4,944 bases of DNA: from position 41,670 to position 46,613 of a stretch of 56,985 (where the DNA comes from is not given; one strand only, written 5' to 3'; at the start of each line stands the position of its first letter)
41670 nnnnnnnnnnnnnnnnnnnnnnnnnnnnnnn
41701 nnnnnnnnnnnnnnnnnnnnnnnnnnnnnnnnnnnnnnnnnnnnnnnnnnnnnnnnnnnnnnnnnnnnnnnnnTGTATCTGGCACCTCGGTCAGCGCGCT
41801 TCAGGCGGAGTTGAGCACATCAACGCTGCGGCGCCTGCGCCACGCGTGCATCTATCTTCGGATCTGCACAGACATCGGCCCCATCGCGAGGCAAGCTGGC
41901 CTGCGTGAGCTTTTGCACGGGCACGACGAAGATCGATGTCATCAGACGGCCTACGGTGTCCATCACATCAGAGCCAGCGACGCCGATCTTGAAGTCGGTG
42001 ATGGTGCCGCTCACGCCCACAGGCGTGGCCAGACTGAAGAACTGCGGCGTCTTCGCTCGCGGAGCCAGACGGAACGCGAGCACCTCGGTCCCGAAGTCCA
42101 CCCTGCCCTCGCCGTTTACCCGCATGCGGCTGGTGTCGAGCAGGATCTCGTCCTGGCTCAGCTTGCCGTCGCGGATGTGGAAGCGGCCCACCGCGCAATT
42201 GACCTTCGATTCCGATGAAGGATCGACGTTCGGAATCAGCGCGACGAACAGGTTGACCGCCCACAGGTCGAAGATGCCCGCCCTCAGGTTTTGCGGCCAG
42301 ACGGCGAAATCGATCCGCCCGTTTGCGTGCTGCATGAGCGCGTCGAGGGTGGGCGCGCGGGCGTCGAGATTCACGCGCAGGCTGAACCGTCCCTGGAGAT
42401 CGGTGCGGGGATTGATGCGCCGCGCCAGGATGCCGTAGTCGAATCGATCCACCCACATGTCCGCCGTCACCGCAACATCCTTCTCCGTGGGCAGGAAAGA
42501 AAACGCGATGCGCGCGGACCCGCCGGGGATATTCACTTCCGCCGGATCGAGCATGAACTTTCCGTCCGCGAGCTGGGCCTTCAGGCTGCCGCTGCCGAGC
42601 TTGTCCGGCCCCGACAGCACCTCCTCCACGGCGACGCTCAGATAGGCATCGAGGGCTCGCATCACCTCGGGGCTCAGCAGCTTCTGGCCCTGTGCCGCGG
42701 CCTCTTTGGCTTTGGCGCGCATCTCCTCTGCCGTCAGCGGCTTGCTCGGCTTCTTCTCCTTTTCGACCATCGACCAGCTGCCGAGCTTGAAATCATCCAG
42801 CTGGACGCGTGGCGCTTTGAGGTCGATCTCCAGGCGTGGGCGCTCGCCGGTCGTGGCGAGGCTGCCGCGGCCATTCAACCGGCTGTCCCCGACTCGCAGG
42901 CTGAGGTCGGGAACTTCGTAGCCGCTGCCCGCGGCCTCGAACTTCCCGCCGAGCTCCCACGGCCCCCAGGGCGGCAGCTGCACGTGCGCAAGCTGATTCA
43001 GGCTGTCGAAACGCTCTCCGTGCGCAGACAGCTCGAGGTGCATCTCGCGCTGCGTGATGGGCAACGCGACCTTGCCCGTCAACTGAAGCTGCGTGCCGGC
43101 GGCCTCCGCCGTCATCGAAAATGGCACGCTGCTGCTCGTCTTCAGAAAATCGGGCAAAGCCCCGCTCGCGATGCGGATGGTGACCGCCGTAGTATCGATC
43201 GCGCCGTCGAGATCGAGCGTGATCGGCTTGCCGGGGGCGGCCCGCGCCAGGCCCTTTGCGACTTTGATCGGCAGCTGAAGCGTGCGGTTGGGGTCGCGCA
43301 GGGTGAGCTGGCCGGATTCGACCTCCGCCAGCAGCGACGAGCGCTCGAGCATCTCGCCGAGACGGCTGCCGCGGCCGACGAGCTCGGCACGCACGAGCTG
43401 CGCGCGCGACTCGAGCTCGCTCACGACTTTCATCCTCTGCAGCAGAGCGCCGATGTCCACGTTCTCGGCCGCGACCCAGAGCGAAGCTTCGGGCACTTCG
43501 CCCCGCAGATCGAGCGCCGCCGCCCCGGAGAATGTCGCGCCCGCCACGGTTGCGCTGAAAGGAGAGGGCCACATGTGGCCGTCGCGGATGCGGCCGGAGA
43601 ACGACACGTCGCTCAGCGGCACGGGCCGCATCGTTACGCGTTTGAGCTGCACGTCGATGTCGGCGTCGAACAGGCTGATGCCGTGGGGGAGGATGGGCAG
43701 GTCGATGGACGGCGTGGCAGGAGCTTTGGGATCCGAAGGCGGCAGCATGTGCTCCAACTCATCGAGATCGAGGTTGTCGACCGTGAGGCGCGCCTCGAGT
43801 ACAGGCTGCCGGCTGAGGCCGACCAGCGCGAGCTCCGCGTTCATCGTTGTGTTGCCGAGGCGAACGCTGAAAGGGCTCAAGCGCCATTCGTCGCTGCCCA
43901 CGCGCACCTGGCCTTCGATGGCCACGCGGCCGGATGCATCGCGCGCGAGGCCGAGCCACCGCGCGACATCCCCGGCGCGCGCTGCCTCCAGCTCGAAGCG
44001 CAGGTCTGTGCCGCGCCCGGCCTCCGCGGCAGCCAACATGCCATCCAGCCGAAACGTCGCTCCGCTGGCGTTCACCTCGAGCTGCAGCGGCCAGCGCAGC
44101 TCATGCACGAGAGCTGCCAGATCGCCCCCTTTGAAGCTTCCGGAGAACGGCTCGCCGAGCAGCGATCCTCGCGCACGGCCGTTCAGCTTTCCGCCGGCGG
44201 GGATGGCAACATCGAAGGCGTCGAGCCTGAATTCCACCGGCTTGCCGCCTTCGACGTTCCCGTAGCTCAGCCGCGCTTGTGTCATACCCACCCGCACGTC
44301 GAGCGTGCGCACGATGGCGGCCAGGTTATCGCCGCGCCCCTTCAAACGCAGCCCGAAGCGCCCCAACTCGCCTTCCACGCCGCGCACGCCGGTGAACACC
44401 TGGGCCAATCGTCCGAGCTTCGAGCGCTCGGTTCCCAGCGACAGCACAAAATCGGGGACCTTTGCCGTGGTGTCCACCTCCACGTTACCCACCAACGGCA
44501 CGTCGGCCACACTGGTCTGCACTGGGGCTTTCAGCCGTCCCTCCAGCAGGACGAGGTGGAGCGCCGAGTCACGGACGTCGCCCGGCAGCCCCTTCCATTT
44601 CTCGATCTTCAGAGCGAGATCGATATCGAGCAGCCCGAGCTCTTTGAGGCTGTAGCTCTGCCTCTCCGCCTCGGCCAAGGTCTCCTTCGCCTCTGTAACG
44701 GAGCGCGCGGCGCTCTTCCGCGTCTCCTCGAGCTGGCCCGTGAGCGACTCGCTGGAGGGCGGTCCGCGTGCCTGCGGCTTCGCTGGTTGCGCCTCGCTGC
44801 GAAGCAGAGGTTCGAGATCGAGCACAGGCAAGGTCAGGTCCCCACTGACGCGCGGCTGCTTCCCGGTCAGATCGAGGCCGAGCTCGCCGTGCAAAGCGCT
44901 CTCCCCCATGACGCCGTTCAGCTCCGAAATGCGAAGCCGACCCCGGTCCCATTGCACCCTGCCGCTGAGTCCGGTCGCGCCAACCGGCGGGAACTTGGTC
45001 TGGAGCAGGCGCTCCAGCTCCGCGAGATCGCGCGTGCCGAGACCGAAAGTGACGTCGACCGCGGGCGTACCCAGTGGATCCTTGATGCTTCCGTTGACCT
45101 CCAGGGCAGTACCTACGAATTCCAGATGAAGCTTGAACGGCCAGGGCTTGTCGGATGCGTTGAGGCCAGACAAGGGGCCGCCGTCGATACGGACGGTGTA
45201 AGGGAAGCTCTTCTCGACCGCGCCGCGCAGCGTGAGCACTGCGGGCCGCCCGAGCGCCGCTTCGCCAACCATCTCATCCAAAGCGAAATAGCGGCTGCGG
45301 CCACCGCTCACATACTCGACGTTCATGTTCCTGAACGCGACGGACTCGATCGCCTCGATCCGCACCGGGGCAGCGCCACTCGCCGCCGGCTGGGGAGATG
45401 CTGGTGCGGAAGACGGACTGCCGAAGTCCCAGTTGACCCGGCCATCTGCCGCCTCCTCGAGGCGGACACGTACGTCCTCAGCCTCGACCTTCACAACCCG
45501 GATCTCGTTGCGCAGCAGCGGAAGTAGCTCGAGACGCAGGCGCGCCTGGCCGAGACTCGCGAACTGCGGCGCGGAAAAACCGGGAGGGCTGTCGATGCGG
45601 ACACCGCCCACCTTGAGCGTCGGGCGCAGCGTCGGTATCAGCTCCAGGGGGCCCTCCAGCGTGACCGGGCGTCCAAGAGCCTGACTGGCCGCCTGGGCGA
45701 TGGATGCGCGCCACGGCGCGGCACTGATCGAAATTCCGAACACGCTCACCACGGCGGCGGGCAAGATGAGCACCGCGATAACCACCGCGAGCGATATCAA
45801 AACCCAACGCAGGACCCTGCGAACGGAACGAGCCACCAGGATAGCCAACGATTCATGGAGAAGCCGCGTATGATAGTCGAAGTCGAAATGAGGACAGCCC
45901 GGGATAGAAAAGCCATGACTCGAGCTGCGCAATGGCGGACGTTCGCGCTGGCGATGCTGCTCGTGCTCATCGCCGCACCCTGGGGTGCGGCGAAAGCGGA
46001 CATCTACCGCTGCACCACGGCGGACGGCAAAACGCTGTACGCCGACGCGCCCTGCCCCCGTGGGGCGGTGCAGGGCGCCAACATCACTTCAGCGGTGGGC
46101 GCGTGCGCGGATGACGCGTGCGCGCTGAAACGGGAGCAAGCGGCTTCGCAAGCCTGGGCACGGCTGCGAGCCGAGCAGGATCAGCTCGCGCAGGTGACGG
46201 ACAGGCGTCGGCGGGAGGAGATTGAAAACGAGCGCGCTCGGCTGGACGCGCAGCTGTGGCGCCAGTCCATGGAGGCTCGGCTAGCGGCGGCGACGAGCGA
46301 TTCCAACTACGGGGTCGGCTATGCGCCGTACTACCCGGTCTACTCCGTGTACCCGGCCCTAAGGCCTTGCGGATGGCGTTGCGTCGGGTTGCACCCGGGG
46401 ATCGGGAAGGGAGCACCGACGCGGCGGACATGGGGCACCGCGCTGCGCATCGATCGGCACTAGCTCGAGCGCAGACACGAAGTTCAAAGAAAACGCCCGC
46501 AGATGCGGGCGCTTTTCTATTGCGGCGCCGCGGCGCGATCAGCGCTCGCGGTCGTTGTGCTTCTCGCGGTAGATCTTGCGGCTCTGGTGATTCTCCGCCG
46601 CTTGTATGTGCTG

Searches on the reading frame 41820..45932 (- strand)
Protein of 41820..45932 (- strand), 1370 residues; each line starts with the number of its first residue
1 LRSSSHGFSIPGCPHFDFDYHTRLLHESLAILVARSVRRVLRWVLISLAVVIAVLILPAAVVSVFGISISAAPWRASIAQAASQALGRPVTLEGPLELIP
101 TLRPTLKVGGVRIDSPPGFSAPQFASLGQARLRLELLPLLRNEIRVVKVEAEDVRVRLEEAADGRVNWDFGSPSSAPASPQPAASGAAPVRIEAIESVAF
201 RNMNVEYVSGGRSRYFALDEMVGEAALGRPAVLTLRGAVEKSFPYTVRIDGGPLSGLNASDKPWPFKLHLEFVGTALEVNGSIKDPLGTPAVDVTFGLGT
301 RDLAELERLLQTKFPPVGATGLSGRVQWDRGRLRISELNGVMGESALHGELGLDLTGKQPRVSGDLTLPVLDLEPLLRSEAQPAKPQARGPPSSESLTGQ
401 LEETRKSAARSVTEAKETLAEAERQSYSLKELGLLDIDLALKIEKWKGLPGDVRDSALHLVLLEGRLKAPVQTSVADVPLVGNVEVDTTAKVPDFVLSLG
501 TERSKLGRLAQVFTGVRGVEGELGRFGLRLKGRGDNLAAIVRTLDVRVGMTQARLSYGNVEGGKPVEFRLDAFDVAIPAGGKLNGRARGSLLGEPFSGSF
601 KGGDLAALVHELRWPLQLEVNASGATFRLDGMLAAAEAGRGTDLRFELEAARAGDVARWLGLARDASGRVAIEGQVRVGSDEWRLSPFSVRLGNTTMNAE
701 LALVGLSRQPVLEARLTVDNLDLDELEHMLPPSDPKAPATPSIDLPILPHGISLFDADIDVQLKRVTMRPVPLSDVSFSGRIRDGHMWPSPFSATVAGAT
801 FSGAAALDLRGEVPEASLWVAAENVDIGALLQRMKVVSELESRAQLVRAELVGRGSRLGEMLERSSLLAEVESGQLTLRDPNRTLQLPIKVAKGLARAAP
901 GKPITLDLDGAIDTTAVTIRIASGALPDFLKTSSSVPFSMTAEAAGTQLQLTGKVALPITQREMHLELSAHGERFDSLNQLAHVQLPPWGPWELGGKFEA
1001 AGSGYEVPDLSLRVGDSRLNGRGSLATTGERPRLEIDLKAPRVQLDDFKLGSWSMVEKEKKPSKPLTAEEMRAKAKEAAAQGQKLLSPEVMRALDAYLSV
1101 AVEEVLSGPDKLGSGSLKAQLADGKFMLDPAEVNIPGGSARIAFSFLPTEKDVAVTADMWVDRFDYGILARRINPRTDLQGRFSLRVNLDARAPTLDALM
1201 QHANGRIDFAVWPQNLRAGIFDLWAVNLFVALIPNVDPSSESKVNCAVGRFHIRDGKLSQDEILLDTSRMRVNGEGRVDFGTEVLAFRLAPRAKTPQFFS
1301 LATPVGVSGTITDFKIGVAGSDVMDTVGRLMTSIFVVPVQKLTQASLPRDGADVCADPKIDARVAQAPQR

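Call 18: search_protein_families(library=pfam, proteins=[window:41820-45932:-], max_evalue=0.00001)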
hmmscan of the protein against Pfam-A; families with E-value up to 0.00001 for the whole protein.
window:41820-45932:- (1370 aa): 3 families
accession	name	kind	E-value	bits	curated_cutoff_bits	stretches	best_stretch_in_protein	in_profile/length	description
PF05170.20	AsmA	-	2.4e-36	126.2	29.8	1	46-181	7-140/607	AsmA family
PF05359.17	DUF748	-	3.3e-08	32.5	50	1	36-270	10-221/1037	Domain of Unknown Function (DUF748)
PF13116.12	YhdP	-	3.4e-08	32.3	46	0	38-176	5-124/1224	YhdP protein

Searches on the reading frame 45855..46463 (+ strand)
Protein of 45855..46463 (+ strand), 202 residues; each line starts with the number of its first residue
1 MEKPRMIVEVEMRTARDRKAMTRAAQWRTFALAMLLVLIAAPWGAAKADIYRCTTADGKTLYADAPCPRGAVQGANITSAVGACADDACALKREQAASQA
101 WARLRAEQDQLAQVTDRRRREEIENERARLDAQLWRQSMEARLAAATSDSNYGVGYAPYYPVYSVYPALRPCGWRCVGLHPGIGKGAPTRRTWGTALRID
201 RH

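Call 66: search_protein_families(library=pfam, proteins=[window:45855-46463:+], max_evalue=0.0001)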
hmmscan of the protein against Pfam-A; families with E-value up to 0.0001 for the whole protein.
window:45855-46463:+ (202 aa): 1 family
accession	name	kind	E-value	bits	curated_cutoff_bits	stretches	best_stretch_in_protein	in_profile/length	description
PF13511.11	DUF4124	-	3.6e-08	33.9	22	1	37-76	3-39/56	Domain of unknown function (DUF4124)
